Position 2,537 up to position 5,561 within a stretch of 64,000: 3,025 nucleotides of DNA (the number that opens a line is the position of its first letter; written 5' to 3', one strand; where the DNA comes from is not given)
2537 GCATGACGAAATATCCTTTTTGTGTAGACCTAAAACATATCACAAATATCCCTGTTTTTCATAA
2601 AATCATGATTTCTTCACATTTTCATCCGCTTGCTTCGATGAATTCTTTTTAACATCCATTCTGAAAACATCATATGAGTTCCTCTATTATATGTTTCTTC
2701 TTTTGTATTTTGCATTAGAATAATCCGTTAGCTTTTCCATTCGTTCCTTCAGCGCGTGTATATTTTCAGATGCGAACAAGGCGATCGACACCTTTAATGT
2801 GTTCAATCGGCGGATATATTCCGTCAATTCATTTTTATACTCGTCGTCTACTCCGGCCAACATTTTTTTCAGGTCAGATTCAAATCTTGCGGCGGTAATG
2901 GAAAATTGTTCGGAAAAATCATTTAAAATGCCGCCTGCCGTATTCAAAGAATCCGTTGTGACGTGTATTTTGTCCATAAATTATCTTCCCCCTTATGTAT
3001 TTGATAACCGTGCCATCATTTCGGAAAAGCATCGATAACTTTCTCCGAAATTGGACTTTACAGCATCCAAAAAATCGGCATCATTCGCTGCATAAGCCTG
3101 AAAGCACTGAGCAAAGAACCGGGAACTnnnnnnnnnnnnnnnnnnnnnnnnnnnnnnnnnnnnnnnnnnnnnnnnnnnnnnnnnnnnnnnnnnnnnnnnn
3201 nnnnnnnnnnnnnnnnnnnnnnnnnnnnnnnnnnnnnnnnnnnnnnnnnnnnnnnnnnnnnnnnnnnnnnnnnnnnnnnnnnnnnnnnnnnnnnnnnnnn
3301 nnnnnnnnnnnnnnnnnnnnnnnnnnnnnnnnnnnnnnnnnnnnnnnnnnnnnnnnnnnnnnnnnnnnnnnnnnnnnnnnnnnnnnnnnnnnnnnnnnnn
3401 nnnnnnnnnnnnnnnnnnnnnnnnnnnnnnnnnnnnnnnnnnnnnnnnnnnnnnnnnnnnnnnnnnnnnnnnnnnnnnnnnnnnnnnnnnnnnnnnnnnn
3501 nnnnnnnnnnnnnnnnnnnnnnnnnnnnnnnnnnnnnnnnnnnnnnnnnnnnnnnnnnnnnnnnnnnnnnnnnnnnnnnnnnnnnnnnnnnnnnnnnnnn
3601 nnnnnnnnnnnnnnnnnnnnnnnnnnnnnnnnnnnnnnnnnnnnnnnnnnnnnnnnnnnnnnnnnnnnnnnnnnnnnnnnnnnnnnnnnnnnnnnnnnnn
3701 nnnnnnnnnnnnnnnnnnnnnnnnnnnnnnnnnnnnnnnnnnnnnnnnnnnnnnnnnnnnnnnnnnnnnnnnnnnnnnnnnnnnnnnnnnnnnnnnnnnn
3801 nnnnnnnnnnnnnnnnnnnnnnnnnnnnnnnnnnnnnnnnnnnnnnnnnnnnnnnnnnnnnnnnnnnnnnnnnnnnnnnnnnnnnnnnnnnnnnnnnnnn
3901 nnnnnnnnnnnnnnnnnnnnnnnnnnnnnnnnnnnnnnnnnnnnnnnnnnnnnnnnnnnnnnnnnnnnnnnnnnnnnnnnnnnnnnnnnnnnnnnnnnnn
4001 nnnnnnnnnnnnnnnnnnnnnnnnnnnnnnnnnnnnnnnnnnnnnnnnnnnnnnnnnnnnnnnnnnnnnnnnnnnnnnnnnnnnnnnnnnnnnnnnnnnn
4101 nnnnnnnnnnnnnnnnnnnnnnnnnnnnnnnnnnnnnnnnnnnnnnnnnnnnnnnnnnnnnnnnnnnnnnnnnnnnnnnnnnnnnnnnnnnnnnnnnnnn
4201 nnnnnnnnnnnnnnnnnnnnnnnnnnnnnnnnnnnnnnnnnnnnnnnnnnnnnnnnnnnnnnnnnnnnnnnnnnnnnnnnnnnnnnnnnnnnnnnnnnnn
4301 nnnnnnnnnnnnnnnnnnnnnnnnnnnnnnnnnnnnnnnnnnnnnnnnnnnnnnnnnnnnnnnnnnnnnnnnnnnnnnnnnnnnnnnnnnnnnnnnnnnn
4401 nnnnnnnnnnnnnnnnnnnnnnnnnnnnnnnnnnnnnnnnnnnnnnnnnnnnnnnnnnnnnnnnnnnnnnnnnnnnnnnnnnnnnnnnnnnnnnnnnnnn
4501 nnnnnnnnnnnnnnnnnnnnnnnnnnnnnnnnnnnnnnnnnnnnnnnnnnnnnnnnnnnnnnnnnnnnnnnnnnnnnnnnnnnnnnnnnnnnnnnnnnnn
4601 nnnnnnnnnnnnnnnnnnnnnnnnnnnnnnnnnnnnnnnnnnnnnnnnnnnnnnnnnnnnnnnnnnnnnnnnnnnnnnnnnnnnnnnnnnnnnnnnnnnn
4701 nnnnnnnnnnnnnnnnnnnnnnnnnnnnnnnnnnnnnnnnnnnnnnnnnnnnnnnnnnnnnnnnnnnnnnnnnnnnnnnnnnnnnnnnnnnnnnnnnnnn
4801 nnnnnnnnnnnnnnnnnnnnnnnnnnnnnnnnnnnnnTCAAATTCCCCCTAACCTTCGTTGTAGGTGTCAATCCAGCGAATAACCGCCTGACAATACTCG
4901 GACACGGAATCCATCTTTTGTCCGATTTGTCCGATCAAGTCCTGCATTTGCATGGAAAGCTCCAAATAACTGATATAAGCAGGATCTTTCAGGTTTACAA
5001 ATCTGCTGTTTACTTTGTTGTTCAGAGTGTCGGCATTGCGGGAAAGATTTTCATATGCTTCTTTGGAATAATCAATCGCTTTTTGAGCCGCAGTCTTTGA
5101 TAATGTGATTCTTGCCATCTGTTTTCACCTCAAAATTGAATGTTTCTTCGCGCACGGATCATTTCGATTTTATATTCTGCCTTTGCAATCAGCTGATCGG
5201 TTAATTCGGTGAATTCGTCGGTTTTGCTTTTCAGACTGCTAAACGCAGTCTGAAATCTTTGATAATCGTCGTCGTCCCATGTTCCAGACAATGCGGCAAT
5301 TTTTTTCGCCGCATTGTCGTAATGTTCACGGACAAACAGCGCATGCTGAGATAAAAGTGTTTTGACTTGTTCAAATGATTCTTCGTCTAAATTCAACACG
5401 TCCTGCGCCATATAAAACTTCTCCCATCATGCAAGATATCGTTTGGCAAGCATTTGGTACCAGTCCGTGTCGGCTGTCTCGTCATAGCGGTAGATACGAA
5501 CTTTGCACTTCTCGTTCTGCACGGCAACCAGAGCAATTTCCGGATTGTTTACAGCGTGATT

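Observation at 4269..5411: Four tandem ~90-aa helical proteins with W-x-D turns (WXG100/Lap-like) upstream of the large effector-like gene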

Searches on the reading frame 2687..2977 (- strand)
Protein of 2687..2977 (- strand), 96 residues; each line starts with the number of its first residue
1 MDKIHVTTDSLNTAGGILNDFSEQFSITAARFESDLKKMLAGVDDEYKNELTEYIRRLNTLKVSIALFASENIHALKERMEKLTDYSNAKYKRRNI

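Call 3: search_protein_families(library=pfam, proteins=[window:2687-2977:-], max_evalue=1)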
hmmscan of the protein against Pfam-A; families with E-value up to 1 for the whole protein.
window:2687-2977:- (96 aa): 6 families
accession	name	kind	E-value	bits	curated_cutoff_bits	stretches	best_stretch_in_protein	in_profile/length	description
PF01099.22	Uteroglobin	-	0.014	16.2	24.8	1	30-61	25-56/90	Uteroglobin family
PF04513.17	Baculo_PEP_C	-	0.036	14.6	38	1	9-66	45-102/140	Baculovirus polyhedron envelope protein, PEP, C terminus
PF12137.13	RapA_C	-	0.046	13.2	26.8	1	28-86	286-344/360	RNA polymerase recycling family C-terminal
PF10444.14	Nbl1_Borealin_N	-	0.12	12.5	24.4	1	17-52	5-40/57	Nbl1 / Borealin N terminal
PF08653.15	DASH_Dam1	-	0.15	12.3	26.6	0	1-26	12-37/56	DASH complex subunit Dam1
PF04906.18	Tweety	-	0.22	10.6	31.8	1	3-90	108-186/431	Tweety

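Call 4: search_protein_families(library=ncbifam, proteins=[window:2687-2977:-], max_evalue=1)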
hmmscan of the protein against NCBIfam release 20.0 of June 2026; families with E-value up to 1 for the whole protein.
window:2687-2977:- (96 aa): 4 families
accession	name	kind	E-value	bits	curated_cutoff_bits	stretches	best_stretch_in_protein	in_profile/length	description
TIGR01609.1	PF_unchar_267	paralog_domain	0.00021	21.4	74.55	1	19-92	15-85/146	Plasmodium falciparum uncharacterized protein TIGR01609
NF058626.1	GFO_1090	equivalog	0.036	13.7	150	1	9-83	14-87/177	GFO_1090 family protein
NF053743.1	LipS2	equivalog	0.055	12.9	270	1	46-93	178-223/292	LipS2 family lipoyl synthase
TIGR04081.4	TIGR04081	equivalog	0.1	12.4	30.5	1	35-43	5-13/27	SbtA family thio(seleno)oxazole RiPP natural product precursor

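Call 5: search_protein_families(library=padloc, proteins=[window:2687-2977:-], max_evalue=0.1)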
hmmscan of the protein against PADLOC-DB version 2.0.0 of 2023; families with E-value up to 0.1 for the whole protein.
window:2687-2977:- (96 aa): 0 families

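Call 6: search_protein_families(library=phrogs, proteins=[window:2687-2977:-], max_evalue=0.1)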
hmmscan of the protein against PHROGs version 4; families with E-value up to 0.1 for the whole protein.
window:2687-2977:- (96 aa): 1 family
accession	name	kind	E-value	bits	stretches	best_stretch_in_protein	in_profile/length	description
phrog_27948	-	unknown function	0.013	16.4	1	20-86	75-139/182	-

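Call 115: search_protein_families(library=pfam, alignment_id=A9, max_evalue=1)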
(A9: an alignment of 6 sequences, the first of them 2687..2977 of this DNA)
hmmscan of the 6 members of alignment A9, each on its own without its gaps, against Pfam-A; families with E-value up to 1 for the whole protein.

A. member 1, window:2687-2977:- (96 aa): 6 families
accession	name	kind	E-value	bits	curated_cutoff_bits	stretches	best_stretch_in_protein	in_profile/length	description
PF01099.22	Uteroglobin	-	0.014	16.2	24.8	1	30-61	25-56/90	Uteroglobin family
PF04513.17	Baculo_PEP_C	-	0.036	14.6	38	1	9-66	45-102/140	Baculovirus polyhedron envelope protein, PEP, C terminus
PF12137.13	RapA_C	-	0.046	13.2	26.8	1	28-86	286-344/360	RNA polymerase recycling family C-terminal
PF10444.14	Nbl1_Borealin_N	-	0.12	12.5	24.4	1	17-52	5-40/57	Nbl1 / Borealin N terminal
PF08653.15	DASH_Dam1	-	0.15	12.3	26.6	0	1-26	12-37/56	DASH complex subunit Dam1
PF04906.18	Tweety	-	0.22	10.6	31.8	1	3-90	108-186/431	Tweety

B. families by the number of members that match (of 6 scanned): 43 families (the first 25 are shown)
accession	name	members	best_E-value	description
PF04513.17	Baculo_PEP_C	4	0.0013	Baculovirus polyhedron envelope protein, PEP, C terminus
PF07352.17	Phage_Mu_Gam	3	0.006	Bacteriophage Mu Gam like protein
PF07743.18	HSCB_C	2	0.00069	HSCB C-terminal oligomerisation domain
PF01540.21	Lipoprotein_7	2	0.00093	Adhesin lipoprotein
PF17078.10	SHE3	1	0.00019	SWI5-dependent HO expression protein 3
PF14712.11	Snapin_Pallidin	1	0.00096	Snapin/Pallidin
PF04740.18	LXG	1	0.002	LXG domain of WXG superfamily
PF22240.1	ISP_coupler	1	0.0033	Type ISP restriction-modification enzyme, coupler domain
PF08689.15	Med5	1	0.0043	Mediator complex subunit Med5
PF19068.5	DUF5764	1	0.0052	Family of unknown function (DUF5764)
PF11101.13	DUF2884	1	0.0076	Protein of unknown function (DUF2884)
PF03148.19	Tektin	1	0.011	Tektin family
PF07464.16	ApoLp-III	1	0.011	Apolipophorin-III precursor (apoLp-III)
PF01099.22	Uteroglobin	1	0.014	Uteroglobin family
PF21865.2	TLN1-like_RS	1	0.015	Talin 1-like, rod segment domain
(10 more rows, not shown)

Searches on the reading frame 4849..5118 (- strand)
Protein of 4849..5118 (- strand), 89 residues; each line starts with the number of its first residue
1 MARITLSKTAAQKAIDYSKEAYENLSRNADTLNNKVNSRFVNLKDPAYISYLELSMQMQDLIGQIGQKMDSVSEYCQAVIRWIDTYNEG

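Call 3: search_protein_families(library=pfam, proteins=[window:4849-5118:-], max_evalue=1)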
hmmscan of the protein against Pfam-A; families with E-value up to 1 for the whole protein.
window:4849-5118:- (89 aa): 4 families
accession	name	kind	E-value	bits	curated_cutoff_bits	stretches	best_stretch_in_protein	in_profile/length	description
PF07500.19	TFIIS_M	-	0.03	15.1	29.2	1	9-46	29-67/114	Transcription factor S-II (TFIIS), central domain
PF07357.16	DRAT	-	0.1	12.2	25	1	40-81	120-161/256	Dinitrogenase reductase ADP-ribosyltransferase (DRAT)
PF09728.14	Taxilin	-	0.1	12.2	30.3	1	17-77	67-127/302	Myosin-like coiled-coil protein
PF24555.1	CC4_CEP85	-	0.2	12.5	27.3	0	53-64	69-80/85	Centrosomal protein of 85 kDa-like, CC4 coiled-coil domain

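Call 4: search_protein_families(library=ncbifam, proteins=[window:4849-5118:-], max_evalue=1)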
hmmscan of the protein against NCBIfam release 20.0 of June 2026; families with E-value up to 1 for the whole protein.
window:4849-5118:- (89 aa): 1 family
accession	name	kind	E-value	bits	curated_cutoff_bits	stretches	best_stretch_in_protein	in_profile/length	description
NF041568.1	Jag_EloR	equivalog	0.084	12.8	145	1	13-80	54-120/203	RNA-binding cell elongation regulator Jag/EloR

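Call 5: search_protein_families(library=padloc, proteins=[window:4849-5118:-], max_evalue=0.1)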
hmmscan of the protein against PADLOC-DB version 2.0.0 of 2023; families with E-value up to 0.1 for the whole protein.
window:4849-5118:- (89 aa): 1 family
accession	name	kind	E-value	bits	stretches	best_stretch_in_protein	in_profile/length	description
PDLC04407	PDC-M09A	-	0.014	12.9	1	10-78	210-278/282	-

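Call 6: search_protein_families(library=phrogs, proteins=[window:4849-5118:-], max_evalue=0.1)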
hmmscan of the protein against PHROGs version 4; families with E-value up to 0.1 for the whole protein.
window:4849-5118:- (89 aa): 3 families
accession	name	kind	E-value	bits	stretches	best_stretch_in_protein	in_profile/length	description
phrog_20948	-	unknown function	0.002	18.6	1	21-88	64-131/307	-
phrog_29292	-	unknown function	0.0077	15.5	1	13-77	91-160/880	-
phrog_7303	-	unknown function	0.067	14.3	0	11-47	27-63/80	-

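Call 35: search_solved_structures(query=A3, max_evalue=10, show_alignments=1)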
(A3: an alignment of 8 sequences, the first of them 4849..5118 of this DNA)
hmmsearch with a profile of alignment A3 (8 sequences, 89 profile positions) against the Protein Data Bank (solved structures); distinct sequences matched with E-value up to 10: 11.
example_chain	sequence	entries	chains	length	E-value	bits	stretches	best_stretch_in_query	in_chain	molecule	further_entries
8fg6_B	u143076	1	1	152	0.0023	21.1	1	5-66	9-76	C104.1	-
8qhc_A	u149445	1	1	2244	0.19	15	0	10-79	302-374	Protein SidH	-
8qfs_A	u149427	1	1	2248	0.19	15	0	10-79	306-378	Protein SidH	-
5xau_B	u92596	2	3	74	0.55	13.5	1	21-69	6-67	Laminin subunit beta-1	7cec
6bsb_A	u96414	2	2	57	0.7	13.1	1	41-66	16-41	Mucin-1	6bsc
2acm_A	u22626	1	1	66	0.97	12.7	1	41-66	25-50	Mucin-1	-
2x43_S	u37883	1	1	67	1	12.7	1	19-70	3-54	SHERP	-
6r17_A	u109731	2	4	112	1.7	11.9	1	15-73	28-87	Synaptonemal complex central element protein 2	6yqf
4wrl_B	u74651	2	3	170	2.3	11.5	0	66-80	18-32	Macrophage colony-stimulating factor 1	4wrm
3uez_E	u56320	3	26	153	3.6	10.9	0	66-80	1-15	Macrophage colony-stimulating factor 1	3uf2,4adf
4pxt_A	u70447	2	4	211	6.8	10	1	14-67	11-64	Bipolar kinesin KRP-130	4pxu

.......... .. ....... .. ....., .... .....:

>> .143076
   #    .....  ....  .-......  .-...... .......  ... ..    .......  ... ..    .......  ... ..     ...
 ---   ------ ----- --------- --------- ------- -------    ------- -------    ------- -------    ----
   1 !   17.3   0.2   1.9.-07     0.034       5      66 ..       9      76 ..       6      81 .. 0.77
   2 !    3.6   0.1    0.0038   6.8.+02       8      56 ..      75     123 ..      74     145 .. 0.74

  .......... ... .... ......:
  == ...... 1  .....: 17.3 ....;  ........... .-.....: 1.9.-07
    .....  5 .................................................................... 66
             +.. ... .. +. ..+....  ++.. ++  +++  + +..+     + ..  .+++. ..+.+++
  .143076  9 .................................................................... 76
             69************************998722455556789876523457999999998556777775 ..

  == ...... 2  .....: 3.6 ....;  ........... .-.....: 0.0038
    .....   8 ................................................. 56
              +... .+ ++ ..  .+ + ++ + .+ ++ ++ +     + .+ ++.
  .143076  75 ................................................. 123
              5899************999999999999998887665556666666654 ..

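Call 80: find_related_loci(query=A13, collection=metagenome_contigs, flank=10000)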
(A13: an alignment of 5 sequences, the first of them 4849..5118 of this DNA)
Query A13 (89 aa) in metagenome_contigs; peptide patterns used: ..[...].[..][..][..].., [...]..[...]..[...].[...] (x = any residue, [..] = any of these).
365 stretches matched a pattern; 3 encode a relative of the query (tblastn E <= 1e-3); 3 distinct loci.
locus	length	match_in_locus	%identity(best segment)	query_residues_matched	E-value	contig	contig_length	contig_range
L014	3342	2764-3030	78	1-89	1e-47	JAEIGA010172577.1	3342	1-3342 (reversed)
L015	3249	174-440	69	1-89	6e-44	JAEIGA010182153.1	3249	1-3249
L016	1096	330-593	67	1-88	1e-43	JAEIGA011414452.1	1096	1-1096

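Call 113: search_protein_families(library=pfam, alignment_id=A3, max_evalue=1)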
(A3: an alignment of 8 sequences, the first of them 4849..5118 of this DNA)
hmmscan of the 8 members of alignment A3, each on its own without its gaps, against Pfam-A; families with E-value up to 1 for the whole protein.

A. member 1, window:4849-5118:- (89 aa): 4 families
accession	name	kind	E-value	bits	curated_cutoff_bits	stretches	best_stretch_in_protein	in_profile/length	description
PF07500.19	TFIIS_M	-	0.03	15.1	29.2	1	9-46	29-67/114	Transcription factor S-II (TFIIS), central domain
PF07357.16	DRAT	-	0.1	12.2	25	1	40-81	120-161/256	Dinitrogenase reductase ADP-ribosyltransferase (DRAT)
PF09728.14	Taxilin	-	0.1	12.2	30.3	1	17-77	67-127/302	Myosin-like coiled-coil protein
PF24555.1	CC4_CEP85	-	0.2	12.5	27.3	0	53-64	69-80/85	Centrosomal protein of 85 kDa-like, CC4 coiled-coil domain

B. families by the number of members that match (of 8 scanned): 23 families
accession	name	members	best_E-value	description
PF01442.23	Apolipoprotein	2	0.0072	Apolipoprotein A1/A4/E domain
PF06419.17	COG6_N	2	0.012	Conserved oligomeric complex COG6, N-terminal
PF25547.1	WXG100_2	1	0.0026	WXG100 like domain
PF04669.19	PBDC1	1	0.018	PBDC1 protein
PF00092.34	VWA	1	0.02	von Willebrand factor type A domain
PF23289.1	Spectrin_5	1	0.026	Guanine nucleotide exchange factor DBS-like, spectrin-like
PF07500.19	TFIIS_M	1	0.03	Transcription factor S-II (TFIIS), central domain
PF06013.18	WXG100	1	0.036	Proteins of 100 residues with WXG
PF06009.19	Laminin_II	1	0.039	Laminin Domain II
PF15508.11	NAAA-beta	1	0.04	beta subunit of N-acylethanolamine-hydrolyzing acid amidase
PF20679.3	Hanta_Gn-B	1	0.047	Hantavirus glycoprotein Gn, base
PF23395.1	SAM_6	1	0.062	SAM-like domain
PF08651.15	DASH_Duo1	1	0.078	DASH complex subunit Duo1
PF15514.12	ThaI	1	0.083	Restriction endonuclease ThaI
PF06825.17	HSBP1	1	0.086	Heat shock factor binding protein 1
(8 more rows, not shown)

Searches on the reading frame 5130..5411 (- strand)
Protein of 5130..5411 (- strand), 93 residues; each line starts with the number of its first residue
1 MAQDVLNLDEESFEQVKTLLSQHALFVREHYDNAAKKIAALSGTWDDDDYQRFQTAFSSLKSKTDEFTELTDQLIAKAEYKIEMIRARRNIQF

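Call 3: search_protein_families(library=pfam, proteins=[window:5130-5411:-], max_evalue=1)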
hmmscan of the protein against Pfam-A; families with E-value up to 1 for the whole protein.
window:5130-5411:- (93 aa): 6 families
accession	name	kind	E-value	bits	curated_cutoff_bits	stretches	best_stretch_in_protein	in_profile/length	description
PF15175.11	SPATA24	-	0.013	15.7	27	1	15-86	60-127/182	Spermatogenesis-associated protein 24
PF25100.1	DUF7809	-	0.028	15.2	27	1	22-82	80-143/160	Domain of unknown function (DUF7809)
PF03098.20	An_peroxidase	-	0.033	13.2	25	1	15-50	219-253/530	Animal haem peroxidase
PF14515.11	HOASN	-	0.039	14.8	25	1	28-83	32-90/93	Haem-oxygenase-associated N-terminal helices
PF00435.27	Spectrin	-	0.054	14.4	29.9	0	49-89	42-82/105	Spectrin repeat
PF06013.18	WXG100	-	0.063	14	27.3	1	10-74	6-70/86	Proteins of 100 residues with WXG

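Call 4: search_protein_families(library=ncbifam, proteins=[window:5130-5411:-], max_evalue=1)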
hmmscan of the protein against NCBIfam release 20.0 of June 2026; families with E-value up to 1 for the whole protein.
window:5130-5411:- (93 aa): 3 families
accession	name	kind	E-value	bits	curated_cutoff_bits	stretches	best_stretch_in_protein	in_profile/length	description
TIGR03930.1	WXG100_ESAT6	subfamily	0.015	15.5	44.85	1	8-74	4-70/90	WXG100 family type VII secretion target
NF009428.0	PRK12787.1-4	equivalog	0.076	13.3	196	1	36-85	83-130/137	flagellar assembly regulator FliX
NF003520.0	PRK05183.1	subfamily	0.12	10.7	620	1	16-76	548-610/621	Fe-S protein assembly chaperone HscA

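Call 5: search_protein_families(library=padloc, proteins=[window:5130-5411:-], max_evalue=0.1)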
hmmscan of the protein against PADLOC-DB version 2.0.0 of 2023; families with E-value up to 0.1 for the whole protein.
window:5130-5411:- (93 aa): 0 families

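Call 6: search_protein_families(library=phrogs, proteins=[window:5130-5411:-], max_evalue=0.1)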
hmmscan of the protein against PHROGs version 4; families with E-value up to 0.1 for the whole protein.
window:5130-5411:- (93 aa): 1 family
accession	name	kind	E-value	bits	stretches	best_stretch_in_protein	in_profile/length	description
phrog_8159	-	unknown function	0.04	15.1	1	42-68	47-74/136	-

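Call 32: search_solved_structures(query=A2, max_evalue=10, show_alignments=2)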
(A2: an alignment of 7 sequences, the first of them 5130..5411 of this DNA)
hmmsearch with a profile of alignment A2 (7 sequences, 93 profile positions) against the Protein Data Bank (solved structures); distinct sequences matched with E-value up to 10: 103 (the best 60 are shown).
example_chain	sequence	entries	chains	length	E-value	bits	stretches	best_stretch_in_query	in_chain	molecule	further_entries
2gts_A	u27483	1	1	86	0.00018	24.7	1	4-86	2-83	hypothetical protein HP0062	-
3fx7_A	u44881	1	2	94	0.0002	24.6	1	4-86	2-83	Putative uncharacterized protein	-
4tql_A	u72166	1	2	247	0.00099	22.3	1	3-81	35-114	Three helix bundle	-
5j10_A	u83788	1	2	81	0.0087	19.3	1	6-73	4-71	peptide design 2L4HC2_24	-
4j42_A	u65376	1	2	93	0.025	17.8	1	5-67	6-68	secreted protein EsxB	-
3iv1_A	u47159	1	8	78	0.026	17.8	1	25-86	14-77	Tumor susceptibility gene 101 protein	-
4j7j_A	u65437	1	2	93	0.028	17.7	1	5-65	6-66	secreted protein EsxB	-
4j41_A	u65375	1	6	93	0.033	17.4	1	5-66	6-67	secreted protein EsxB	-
6eun_A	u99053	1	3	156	0.037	17.3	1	7-89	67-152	Adhesin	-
4j7k_A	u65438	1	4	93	0.042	17.1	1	5-65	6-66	secreted protein EsxB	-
4j10_A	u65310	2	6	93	0.052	16.8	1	5-64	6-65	SECRETED PROTEIN ESXB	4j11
2m1n_A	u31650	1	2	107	0.052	16.8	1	52-84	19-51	Type III secretion system filament chaperone CesA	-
6eup_A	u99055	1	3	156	0.066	16.5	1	7-89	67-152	Adhesin A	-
2vs0_A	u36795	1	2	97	0.076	16.3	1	28-86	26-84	VIRULENCE FACTOR ESXA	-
4iyh_A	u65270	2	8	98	0.081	16.2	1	5-64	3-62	Secreted protein EsxB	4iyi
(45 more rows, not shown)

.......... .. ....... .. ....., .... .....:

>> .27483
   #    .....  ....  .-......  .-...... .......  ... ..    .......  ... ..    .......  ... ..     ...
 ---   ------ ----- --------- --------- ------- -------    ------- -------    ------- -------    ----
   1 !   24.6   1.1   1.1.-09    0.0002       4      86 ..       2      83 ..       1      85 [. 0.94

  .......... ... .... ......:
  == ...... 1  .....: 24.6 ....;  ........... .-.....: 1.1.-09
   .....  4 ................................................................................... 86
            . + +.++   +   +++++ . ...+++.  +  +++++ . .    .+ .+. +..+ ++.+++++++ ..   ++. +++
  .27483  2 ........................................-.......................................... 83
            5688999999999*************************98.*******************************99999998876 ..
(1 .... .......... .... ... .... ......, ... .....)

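Call 91: search_protein_families(library=pfam, alignment_id=A14, max_evalue=1)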
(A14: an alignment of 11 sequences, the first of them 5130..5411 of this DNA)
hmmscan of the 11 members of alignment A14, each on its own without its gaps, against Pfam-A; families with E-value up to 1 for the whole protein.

A. member 1, window:5130-5411:- (93 aa): 6 families
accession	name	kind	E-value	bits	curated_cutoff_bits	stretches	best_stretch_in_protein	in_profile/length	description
PF15175.11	SPATA24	-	0.013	15.7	27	1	15-86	60-127/182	Spermatogenesis-associated protein 24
PF25100.1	DUF7809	-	0.028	15.2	27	1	22-82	80-143/160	Domain of unknown function (DUF7809)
PF03098.20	An_peroxidase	-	0.033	13.2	25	1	15-50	219-253/530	Animal haem peroxidase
PF14515.11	HOASN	-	0.039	14.8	25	1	28-83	32-90/93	Haem-oxygenase-associated N-terminal helices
PF00435.27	Spectrin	-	0.054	14.4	29.9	0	49-89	42-82/105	Spectrin repeat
PF06013.18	WXG100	-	0.063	14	27.3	1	10-74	6-70/86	Proteins of 100 residues with WXG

B. families by the number of members that match (of 11 scanned): 51 families (the first 25 are shown)
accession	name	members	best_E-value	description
PF06013.18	WXG100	7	0.00059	Proteins of 100 residues with WXG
PF24693.1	DUF7660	4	0.0017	Family of unknown function (DUF7660)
PF25100.1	DUF7809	3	0.0087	Domain of unknown function (DUF7809)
PF11757.13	RSS_P20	3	0.016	Suppressor of RNA silencing P21-like N-terminal domain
PF00435.27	Spectrin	2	0.011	Spectrin repeat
PF04513.17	Baculo_PEP_C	2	0.016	Baculovirus polyhedron envelope protein, PEP, C terminus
PF07798.16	CCDC90-like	1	0.00047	Coiled-coil domain-containing protein 90-like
PF08810.16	KapB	1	0.0032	Kinase associated protein B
PF13949.11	ALIX_LYPXL_bnd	1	0.0069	ALIX V-shaped domain binding to HIV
PF18977.5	DUF5713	1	0.0072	Family of unknown function (DUF5713)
PF15175.11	SPATA24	1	0.013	Spermatogenesis-associated protein 24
PF21692.3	Talin_R4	1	0.015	Talin, R4 domain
PF04803.17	Cor1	1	0.02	Cor1/Xlr/Xmr conserved region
PF06419.17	COG6_N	1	0.02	Conserved oligomeric complex COG6, N-terminal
PF00038.26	Filament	1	0.02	Intermediate filament protein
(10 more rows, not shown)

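Call 93: search_solved_structures(query=A14, max_evalue=1, show_alignments=0)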
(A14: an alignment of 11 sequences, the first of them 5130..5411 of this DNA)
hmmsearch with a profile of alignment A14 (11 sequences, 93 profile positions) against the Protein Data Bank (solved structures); distinct sequences matched with E-value up to 1: 83 (the best 60 are shown).
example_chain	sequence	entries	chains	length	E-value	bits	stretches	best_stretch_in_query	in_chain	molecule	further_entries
7rdr_A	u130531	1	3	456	5e-06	29.7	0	9-37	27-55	Circular tendon repeat protein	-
2gts_A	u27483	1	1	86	0.00014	25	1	5-86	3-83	hypothetical protein HP0062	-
3fx7_A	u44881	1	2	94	0.00016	24.8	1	5-86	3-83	Putative uncharacterized protein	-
4tql_A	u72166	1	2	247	0.0012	22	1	4-81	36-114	Three helix bundle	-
5j10_A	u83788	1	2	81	0.0045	20.2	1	6-75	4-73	peptide design 2L4HC2_24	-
2m1n_A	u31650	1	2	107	0.0052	20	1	51-88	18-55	Type III secretion system filament chaperone CesA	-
4uos_A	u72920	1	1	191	0.016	18.4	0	10-85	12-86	DESIGNED HELICAL BUNDLE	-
6eun_A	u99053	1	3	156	0.023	17.9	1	6-89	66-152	Adhesin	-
6egc_A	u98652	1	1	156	0.03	17.6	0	25-77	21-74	SC_2L4HC2_23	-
3iv1_A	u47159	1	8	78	0.032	17.4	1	26-86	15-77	Tumor susceptibility gene 101 protein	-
1xou_B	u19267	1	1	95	0.042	17.1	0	52-88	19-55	Z5138 gene product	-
6eup_A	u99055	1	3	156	0.044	17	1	6-89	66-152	Adhesin A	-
2dnx_A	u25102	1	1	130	0.046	17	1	13-76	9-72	Syntaxin-12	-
12fa_A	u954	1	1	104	0.049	16.9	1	24-80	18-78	ESAT-6-like protein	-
2lhk_A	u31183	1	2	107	0.052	16.8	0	52-88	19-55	L0052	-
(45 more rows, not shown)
